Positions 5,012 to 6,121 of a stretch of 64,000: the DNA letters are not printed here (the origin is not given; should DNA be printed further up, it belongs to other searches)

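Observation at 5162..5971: Formyltransferase-fold protein as terminal gene of the TDO operon: possible formyl-group capture from N-formylkynurenine instead of hydrolysis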

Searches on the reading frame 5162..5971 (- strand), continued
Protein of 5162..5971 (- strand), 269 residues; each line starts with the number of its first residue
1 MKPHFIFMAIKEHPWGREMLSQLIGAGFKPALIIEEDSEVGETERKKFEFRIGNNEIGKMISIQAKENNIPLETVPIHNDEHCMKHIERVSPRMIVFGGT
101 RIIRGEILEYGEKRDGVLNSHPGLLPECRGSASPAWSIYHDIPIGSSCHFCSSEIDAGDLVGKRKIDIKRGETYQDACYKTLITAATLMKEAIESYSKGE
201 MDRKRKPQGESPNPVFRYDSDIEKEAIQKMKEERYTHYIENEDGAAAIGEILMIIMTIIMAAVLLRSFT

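Call 35: find_related_loci(query=A3, collection=metagenome_contigs, flank=10000)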
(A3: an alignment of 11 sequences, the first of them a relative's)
Query A3 (237 aa) in metagenome_contigs; peptide patterns used: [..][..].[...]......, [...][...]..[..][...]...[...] (x = any residue, [..] = any of these).
600 stretches matched a pattern (row limit reached: there are more); 320 encode a relative of the query (tblastn E <= 1e-3); the best 80 are kept; 80 distinct loci.
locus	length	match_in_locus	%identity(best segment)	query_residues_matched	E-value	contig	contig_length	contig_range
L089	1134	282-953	39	11-234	1e-58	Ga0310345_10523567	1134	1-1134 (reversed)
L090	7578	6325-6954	37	1-204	3e-40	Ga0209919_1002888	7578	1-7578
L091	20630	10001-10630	37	1-204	3e-40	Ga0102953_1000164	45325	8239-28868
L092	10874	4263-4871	35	5-204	1e-38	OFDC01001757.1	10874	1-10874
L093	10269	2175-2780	36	4-204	4e-35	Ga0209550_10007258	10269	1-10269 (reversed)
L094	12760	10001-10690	31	2-232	2e-33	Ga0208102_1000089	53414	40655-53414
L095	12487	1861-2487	34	2-204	2e-33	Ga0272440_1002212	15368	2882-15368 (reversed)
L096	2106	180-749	34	5-190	2e-30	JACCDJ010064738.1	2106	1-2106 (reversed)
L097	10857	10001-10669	30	9-232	2e-29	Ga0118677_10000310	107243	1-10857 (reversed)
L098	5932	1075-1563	35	2-159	3e-26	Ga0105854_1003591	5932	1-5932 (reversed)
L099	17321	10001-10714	26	2-236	2e-24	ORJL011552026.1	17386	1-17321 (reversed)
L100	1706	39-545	31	59-227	4e-22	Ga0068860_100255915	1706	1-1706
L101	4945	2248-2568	40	102-209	4e-20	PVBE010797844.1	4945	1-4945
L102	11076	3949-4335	33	87-214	7e-20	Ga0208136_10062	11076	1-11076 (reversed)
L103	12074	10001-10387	33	87-214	7e-20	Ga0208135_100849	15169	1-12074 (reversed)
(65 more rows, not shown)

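Call 38: search_protein_families(library=pfam, proteins=[L091:8234-9532:+, L091:9584-10729:+, L091:10753-12348:+, L094:8722-9687:+, L094:10865-11944:+, L099:7975-9471:+, L099:9432-10013:+, L099:10710-11249:+, L092:2838-4232:+, L092:6034-7260:+], max_evalue=0.001)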
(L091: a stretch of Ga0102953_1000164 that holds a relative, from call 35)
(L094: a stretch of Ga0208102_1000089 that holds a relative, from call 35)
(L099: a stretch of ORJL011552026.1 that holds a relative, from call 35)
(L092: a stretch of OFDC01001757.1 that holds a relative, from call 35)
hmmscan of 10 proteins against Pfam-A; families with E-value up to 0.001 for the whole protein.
L091:8234-9532:+ (432 aa): 1 family
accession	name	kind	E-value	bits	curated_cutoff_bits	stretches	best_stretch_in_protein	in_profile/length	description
PF00202.27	Aminotran_3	-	2e-74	251.1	30.5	1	33-425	9-402/403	Aminotransferase class-III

L091:9584-10729:+ (381 aa): 3 families
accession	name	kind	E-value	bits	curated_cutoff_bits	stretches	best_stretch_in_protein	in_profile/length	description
PF06339.18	Ectoine_synth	-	4.5e-54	182.5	27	1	1-127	1-125/127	Ectoine synthase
PF00551.24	Formyl_trans_N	-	1.5e-15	57.8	26.1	1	220-334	63-179/181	Formyl transferase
PF07883.17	Cupin_2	-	7.1e-05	22.9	27.2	1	49-109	10-70/70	Cupin domain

L091:10753-12348:+ (531 aa): 2 families
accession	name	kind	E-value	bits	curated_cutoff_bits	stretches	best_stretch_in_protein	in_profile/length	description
PF00501.34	AMP-binding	-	2.8e-58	198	29.9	1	13-376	2-384/384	AMP-binding enzyme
PF13193.12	AMP-binding_C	-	0.00033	22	24.5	1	435-509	1-76/76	AMP-binding enzyme C-terminal domain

L094:8722-9687:+ (321 aa): 3 families
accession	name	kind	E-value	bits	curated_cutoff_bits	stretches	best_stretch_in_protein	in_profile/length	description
PF00535.33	Glycos_transf_2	-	3e-32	112.3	23.3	1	6-172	1-166/168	Glycosyl transferase family 2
PF10111.15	Glyco_tranf_2_2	-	6.2e-16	59.1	27.3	1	6-196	1-203/276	Glycosyltransferase like family 2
PF13641.12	Glyco_tranf_2_3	-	1.4e-12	48.5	27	1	5-129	3-125/230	Glycosyltransferase like family 2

L094:10865-11944:+ (359 aa): 2 families
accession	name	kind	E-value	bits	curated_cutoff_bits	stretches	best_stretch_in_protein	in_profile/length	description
PF04055.27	Radical_SAM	-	2.1e-08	35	29.5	1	9-112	2-105/166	Radical SAM superfamily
PF13353.11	Fer4_12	-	0.00038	21.2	22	0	13-96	14-95/137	4Fe-4S single cluster domain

L099:7975-9471:+ (498 aa): 2 families
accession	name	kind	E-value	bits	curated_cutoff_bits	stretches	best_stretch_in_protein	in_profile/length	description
PF04909.20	Amidohydro_2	-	1.6e-32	113.9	26.4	2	320-495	72-288/289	Amidohydrolase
PF01026.27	TatD_DNase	-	3.7e-07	30.2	27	1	266-486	1-230/253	TatD related DNase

L099:9432-10013:+ (193 aa): 3 families
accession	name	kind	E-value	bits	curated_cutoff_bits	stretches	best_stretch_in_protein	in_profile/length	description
PF13302.13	Acetyltransf_3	-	5.3e-19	69.7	25.4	1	23-157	2-136/138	Acetyltransferase (GNAT) domain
PF00583.31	Acetyltransf_1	-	1.9e-05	25.4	20.7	1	71-156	28-114/116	Acetyltransferase (GNAT) family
PF13420.13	Acetyltransf_4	-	8e-05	23.2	24.3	1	36-176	11-152/155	Acetyltransferase (GNAT) domain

L099:10710-11249:+ (179 aa): 5 families
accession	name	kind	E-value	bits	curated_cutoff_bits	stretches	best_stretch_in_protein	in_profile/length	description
PF00583.31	Acetyltransf_1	-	6e-17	62.4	20.7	1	36-148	7-116/116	Acetyltransferase (GNAT) family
PF13302.13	Acetyltransf_3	-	5.7e-16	59.9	25.4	1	24-149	11-138/138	Acetyltransferase (GNAT) domain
PF13420.13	Acetyltransf_4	-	7.6e-13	49.2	24.3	1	50-167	35-153/155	Acetyltransferase (GNAT) domain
PF13508.13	Acetyltransf_7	-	7.2e-10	39.5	27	1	63-150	2-84/84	Acetyltransferase (GNAT) domain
PF13673.13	Acetyltransf_10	-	1.5e-06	28.7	23.6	1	51-156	18-115/128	Acetyltransferase (GNAT) domain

L092:2838-4232:+ (464 aa): 3 families
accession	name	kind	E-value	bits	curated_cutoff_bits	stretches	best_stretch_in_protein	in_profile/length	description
PF13520.12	AA_permease_2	-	1.8e-55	189.1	27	1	26-443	1-424/427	Amino acid permease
PF00324.27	AA_permease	-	3.6e-34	118.7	24.6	1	31-429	2-423/470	Amino acid permease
PF13906.12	AA_permease_C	-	2.5e-06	27.9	27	1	405-455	1-51/51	C-terminus of AA_permease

L092:6034-7260:+ (408 aa): 1 family
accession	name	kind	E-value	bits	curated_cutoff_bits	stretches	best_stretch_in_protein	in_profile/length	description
PF00202.27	Aminotran_3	-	1.7e-76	258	30.5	1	24-405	9-401/403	Aminotransferase class-III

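Call 46: search_protein_families(library=pfam, proteins=[L075:7427-8602:-, L075:9986-11551:+, L075:17803-18915:+, L075:6023-7096:+, L075:5044-6081:-, L075:3907-5022:-, L075:2586-3845:-, L075:18907-20703:-, L001:5121-6089:+, L006:16502-17449:+], max_evalue=0.001)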
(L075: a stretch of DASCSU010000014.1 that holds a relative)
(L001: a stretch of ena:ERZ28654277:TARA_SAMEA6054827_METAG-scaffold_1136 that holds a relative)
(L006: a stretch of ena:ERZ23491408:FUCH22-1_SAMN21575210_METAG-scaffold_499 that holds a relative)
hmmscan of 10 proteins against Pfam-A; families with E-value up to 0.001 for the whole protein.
L075:7427-8602:- (391 aa): 3 families
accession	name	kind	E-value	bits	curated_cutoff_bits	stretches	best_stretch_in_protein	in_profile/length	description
PF00108.29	Thiolase_N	-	1.2e-75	254.8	26.4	1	5-260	2-259/260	Thiolase, N-terminal domain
PF02803.24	Thiolase_C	-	1.9e-38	131.3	27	1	270-389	3-122/123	Thiolase, C-terminal domain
PF00109.32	ketoacyl-synt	-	2.9e-07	30.8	20.8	1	82-123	166-207/252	Beta-ketoacyl synthase, N-terminal domain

L075:9986-11551:+ (521 aa): 5 families
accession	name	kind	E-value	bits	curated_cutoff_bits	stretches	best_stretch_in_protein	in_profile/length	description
PF00106.31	adh_short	-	1.3e-35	123.1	26.6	1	268-458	1-191/195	short chain dehydrogenase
PF13561.12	adh_short_C2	-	2.5e-34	119.3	27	1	274-516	1-234/236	Enoyl-(Acyl carrier protein) reductase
PF00551.24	Formyl_trans_N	-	4.4e-12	46.6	26.1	1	92-188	71-169/181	Formyl transferase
PF08659.16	KR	-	4e-06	27.3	22.6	1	271-376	4-112/180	KR domain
PF02882.25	THF_DHG_CYH_C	-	0.00018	21.3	27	1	263-309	32-78/160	Tetrahydrofolate dehydrogenase/cyclohydrolase, NAD(P)-binding domain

L075:17803-18915:+ (370 aa): 2 families
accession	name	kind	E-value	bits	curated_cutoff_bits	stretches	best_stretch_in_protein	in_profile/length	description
PF06973.17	DUF1297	-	1.7e-50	171.7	23.8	1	184-369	21-187/188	Domain of unknown function (DUF1297)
PF06849.18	DUF1246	-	6.9e-37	126.6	25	1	22-143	1-121/122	Protein of unknown function (DUF1246)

L075:6023-7096:+ (357 aa): 0 families

L075:5044-6081:- (345 aa): 1 family
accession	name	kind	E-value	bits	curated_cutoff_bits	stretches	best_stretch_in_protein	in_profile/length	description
PF02628.20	COX15-CtaA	-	1.3e-32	113.6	29.9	1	13-305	6-300/322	Cytochrome oxidase assembly protein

L075:3907-5022:- (371 aa): 1 family
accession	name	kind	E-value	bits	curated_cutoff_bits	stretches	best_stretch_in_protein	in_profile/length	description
PF01040.23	UbiA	-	1e-53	182.6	34.2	1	57-290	18-232/250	UbiA prenyltransferase family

L075:2586-3845:- (419 aa): 2 families
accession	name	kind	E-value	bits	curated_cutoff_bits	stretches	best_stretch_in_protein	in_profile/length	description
PF00682.25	HMGL-like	-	3.8e-43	148.2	29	1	34-289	6-244/260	HMGL-like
PF22617.1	HCS_D2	-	0.00034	21.4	27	0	318-399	2-75/82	Homocitrate synthase post-HMGL domain-like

L075:18907-20703:- (598 aa): 2 families
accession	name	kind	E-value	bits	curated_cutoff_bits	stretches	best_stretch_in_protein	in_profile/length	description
PF05833.16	NFACT_N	-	5.1e-28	98.5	31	1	3-352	122-420/456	NFACT N-terminal and middle domains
PF05670.18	NFACT-R_1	-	3.2e-22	79.6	29.8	1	373-509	2-112/112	NFACT protein RNA binding domain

L001:5121-6089:+ (322 aa): 4 families
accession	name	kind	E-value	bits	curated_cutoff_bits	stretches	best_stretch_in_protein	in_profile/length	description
PF00561.26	Abhydrolase_1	-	2.3e-11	44.3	25.8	1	62-302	1-243/245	alpha/beta hydrolase fold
PF12146.15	Hydrolase_4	-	1e-10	41.8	27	1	63-275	6-209/239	Serine aminopeptidase, S33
PF12697.13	Abhydrolase_6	-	1.3e-07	33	26.3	1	65-303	2-210/217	Alpha/beta hydrolase family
PF01083.28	Cutinase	-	0.00014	22.3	25.9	1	94-173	42-118/173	Cutinase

L006:16502-17449:+ (315 aa): 6 families
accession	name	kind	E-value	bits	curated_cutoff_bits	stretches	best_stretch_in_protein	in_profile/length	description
PF01738.24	DLH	-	9.3e-15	55.2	21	1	98-232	64-190/217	Dienelactone hydrolase family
PF00326.27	Peptidase_S9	-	9.4e-10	38.8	22.6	0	112-147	45-80/213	Prolyl oligopeptidase family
PF05448.18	AXE1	-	4.8e-09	35.9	21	1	100-149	145-194/321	Acetyl xylan esterase (AXE1)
PF20434.5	BD-FAE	-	2.6e-06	27.5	26.8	0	49-150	7-108/215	BD-FAE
PF07859.19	Abhydrolase_3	-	2.8e-06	27.7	25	1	112-182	49-119/210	alpha/beta hydrolase fold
PF02230.22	Abhydrolase_2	-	3.8e-06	27.4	23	1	125-233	99-204/217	Phospholipase/Carboxylesterase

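Call 58: find_homologous_proteins(query=L075:8653-9720:-, max_evalue=1e-10)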
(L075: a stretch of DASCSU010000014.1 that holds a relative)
Query L075:8653-9720:- (355 aa): 3826 proteins with E <= 1e-10 among 8000 candidates; the best 120 are listed.
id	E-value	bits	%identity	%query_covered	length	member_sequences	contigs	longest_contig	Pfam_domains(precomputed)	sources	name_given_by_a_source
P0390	9.0e-229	776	99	100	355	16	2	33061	PF03301.19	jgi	-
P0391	7.2e-213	724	91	100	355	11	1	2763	PF03301.19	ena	-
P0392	5.5e-208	708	89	100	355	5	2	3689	PF03301.19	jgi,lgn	jgi:tryptophan 2,3-dioxygenase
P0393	7.5e-197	671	84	99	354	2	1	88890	PF03301.19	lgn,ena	-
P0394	2.4e-194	663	82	100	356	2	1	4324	PF03301.19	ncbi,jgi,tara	tara:strand:- start:77 stop:1147 length:1071 start_codon:yes stop_codon:yes gene_type:complete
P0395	3.6e-194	663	83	100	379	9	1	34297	PF03301.19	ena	-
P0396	1.5e-193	661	83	100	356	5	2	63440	PF03301.19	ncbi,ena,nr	ncbi:MAG: tryptophan 2,3-dioxygenase [Thermoplasmata archaeon]|nr:tryptophan 2,3-dioxygenase [Thermo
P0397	5.4e-188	642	79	99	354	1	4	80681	PF03301.19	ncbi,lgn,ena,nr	ncbi:MAG: tryptophan 2,3-dioxygenase [Euryarchaeota archaeon]|nr:tryptophan 2,3-dioxygenase [Euryarc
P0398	6.1e-185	632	78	99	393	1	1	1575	PF03301.19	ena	-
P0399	1.1e-183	628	79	99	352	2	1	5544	PF03301.19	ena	-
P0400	1.4e-183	628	78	99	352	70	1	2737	PF03301.19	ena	-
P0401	6.4e-182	622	78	99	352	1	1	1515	PF03301.19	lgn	-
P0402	9.1e-182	622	78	99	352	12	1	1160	PF03301.19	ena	-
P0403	1.4e-181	621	79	99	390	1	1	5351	PF03301.19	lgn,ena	-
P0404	3.6e-181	620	78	99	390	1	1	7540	PF03301.19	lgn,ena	-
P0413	2.7e-180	617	78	99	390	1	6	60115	PF03301.19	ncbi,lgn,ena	-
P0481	7.9e-134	464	59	99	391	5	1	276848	PF03301.19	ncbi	-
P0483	1.1e-133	464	58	100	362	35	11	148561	PF03301.19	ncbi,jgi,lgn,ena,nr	ncbi:MAG: tryptophan 2,3-dioxygenase [Euryarchaeota archaeon]|nr:tryptophan 2,3-dioxygenase [Euryarc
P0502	2.6e-131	456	60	98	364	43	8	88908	PF03301.19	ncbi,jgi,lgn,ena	-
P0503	2.9e-131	456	59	100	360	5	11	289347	PF03301.19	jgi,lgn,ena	-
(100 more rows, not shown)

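Call 59: find_encoding_contigs(protein=P0483, flank=10000, max_places=2)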
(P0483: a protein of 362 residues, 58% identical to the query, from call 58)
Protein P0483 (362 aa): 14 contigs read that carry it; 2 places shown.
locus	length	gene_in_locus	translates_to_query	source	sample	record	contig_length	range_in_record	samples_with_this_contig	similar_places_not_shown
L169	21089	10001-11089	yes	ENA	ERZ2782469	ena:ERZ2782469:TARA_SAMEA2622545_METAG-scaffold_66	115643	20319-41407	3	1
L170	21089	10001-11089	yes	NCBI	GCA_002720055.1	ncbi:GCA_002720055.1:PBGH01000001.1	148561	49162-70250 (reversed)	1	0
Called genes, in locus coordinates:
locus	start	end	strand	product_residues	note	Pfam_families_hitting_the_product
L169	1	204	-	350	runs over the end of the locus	PF00160:Pro_isomerase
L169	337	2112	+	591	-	PF01558:POR, PF01855:POR_N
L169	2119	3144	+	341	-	PF02775:TPP_enzyme_C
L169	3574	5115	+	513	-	PF00293:NUDIX (faint), PF00753:Lactamase_B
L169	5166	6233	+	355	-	-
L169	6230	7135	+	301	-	-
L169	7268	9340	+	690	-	PF05833:NFACT_N, PF05670:NFACT-R_1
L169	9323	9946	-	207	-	PF13302:Acetyltransf_3, PF00583:Acetyltransf_1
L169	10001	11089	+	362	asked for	PF03301:Trp_dioxygenase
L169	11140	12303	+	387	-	PF00108:Thiolase_N, PF02803:Thiolase_C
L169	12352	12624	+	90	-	PF01192:RNA_pol_Rpb6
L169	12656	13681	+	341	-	PF02628:COX15-CtaA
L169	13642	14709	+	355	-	PF01040:UbiA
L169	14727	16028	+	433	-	PF00682:HMGL-like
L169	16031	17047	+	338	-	PF03547:Mem_trans (weak), PF13593:SBF_like, PF01758:SBF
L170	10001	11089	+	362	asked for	PF03301:Trp_dioxygenase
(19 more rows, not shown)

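Call 60: find_encoding_contigs(protein=P0503, flank=10000, max_places=2)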
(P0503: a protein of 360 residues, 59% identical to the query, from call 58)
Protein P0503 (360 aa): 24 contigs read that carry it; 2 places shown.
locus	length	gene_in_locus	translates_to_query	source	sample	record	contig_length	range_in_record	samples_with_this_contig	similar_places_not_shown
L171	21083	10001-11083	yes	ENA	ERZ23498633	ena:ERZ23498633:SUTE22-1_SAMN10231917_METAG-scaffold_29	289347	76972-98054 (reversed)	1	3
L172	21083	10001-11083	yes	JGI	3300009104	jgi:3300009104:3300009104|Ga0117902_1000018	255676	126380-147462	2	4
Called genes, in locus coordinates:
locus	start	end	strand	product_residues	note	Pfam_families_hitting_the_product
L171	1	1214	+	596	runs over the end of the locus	PF01558:POR, PF01855:POR_N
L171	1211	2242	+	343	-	PF02775:TPP_enzyme_C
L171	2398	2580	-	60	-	-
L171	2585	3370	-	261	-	PF00248:Aldo_ket_red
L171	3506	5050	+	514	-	PF00293:NUDIX (weak), PF00753:Lactamase_B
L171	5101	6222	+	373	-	-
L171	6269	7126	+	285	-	-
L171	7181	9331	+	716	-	PF05833:NFACT_N, PF05670:NFACT-R_1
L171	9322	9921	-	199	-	PF13302:Acetyltransf_3, PF13420:Acetyltransf_4 (weak), PF00583:Acetyltransf_1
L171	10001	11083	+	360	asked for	PF03301:Trp_dioxygenase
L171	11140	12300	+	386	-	PF00108:Thiolase_N, PF02803:Thiolase_C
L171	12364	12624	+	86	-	PF01192:RNA_pol_Rpb6 (weak)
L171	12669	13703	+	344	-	PF02628:COX15-CtaA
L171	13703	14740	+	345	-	PF01040:UbiA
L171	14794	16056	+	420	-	PF00682:HMGL-like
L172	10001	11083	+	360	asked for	PF03301:Trp_dioxygenase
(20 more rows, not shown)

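Call 61: find_encoding_contigs(protein=P0413, flank=10000, max_places=2)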
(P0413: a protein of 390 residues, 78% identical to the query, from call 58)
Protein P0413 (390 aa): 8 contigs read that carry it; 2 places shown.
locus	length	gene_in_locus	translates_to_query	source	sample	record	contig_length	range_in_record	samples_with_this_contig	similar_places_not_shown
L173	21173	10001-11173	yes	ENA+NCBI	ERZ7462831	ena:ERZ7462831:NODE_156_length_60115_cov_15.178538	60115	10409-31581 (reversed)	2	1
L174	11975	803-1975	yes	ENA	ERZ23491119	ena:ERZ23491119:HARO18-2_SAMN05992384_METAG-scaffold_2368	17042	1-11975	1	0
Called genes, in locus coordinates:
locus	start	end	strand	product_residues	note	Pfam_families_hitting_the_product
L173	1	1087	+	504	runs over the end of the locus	-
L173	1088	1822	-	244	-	PF04011:LemA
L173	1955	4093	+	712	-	PF05833:NFACT_N, PF05670:NFACT-R_1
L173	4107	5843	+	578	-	PF04231:Endonuclease_1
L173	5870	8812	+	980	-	PF00397:WW (weak)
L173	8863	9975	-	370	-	PF06849:DUF1246, PF06973:DUF1297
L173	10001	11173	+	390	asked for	PF03301:Trp_dioxygenase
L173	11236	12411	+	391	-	PF00108:Thiolase_N, PF02803:Thiolase_C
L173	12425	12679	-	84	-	-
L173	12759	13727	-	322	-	-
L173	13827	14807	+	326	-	PF02628:COX15-CtaA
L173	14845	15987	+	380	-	PF01040:UbiA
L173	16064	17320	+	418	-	PF00682:HMGL-like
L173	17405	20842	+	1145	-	PF00082:Peptidase_S8, PF01483:P_proprotein, PF18884:TSP3_bac (weak), PF11617:Cu-binding_MopE (weak), PF18884:TSP3_bac (weak), PF11617:Cu-binding_MopE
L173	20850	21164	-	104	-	-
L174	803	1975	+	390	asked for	PF03301:Trp_dioxygenase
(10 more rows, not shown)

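Call 64: find_encoding_contigs(protein=P0502, flank=10000, max_places=10)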
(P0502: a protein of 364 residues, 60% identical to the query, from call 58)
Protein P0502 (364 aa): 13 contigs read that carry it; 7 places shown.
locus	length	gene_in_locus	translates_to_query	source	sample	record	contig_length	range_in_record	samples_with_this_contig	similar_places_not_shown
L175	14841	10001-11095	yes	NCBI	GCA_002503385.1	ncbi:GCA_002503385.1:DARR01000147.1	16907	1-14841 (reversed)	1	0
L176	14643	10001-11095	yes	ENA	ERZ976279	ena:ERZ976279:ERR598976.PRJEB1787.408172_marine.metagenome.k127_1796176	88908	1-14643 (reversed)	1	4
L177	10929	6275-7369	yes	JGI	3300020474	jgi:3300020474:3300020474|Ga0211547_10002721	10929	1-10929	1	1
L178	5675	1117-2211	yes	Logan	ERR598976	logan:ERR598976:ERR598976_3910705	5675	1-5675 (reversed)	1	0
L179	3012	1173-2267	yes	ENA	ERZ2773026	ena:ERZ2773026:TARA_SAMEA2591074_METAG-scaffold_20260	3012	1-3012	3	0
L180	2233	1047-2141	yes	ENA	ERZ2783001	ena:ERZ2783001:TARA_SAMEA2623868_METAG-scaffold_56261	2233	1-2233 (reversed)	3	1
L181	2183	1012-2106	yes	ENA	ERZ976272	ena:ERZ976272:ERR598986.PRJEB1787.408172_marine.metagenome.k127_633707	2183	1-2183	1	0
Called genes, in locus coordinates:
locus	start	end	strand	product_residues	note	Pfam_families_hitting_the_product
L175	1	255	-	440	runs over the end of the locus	PF00696:AA_kinase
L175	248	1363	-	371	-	PF01264:Chorismate_synt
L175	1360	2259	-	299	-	PF00288:GHMP_kinases_N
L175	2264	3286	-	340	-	PF01959:DHQS, PF26558:DHQS_2nd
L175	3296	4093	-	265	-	PF01791:DeoC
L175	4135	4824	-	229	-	PF04967:HTH_10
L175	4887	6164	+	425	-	PF00036:EF-hand_1 (faint), PF13202:EF-hand_5 (faint), PF13499:EF-hand_7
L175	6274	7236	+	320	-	PF00756:Esterase (faint), PF02230:Abhydrolase_2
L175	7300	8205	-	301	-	PF12146:Hydrolase_4, PF00561:Abhydrolase_1, PF12697:Abhydrolase_6, PF03096:Ndr (weak), PF12695:Abhydrolase_5 (faint)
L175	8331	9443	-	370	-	PF06849:DUF1246, PF06973:DUF1297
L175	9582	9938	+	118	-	PF28289:BV97_02767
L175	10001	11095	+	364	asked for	PF03301:Trp_dioxygenase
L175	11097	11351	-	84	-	PF01192:RNA_pol_Rpb6 (weak)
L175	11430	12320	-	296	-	-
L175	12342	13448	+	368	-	PF02628:COX15-CtaA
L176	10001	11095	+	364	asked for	PF03301:Trp_dioxygenase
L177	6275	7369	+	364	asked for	PF03301:Trp_dioxygenase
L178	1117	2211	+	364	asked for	PF03301:Trp_dioxygenase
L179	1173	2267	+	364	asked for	PF03301:Trp_dioxygenase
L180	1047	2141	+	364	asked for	PF03301:Trp_dioxygenase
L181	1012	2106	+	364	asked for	PF03301:Trp_dioxygenase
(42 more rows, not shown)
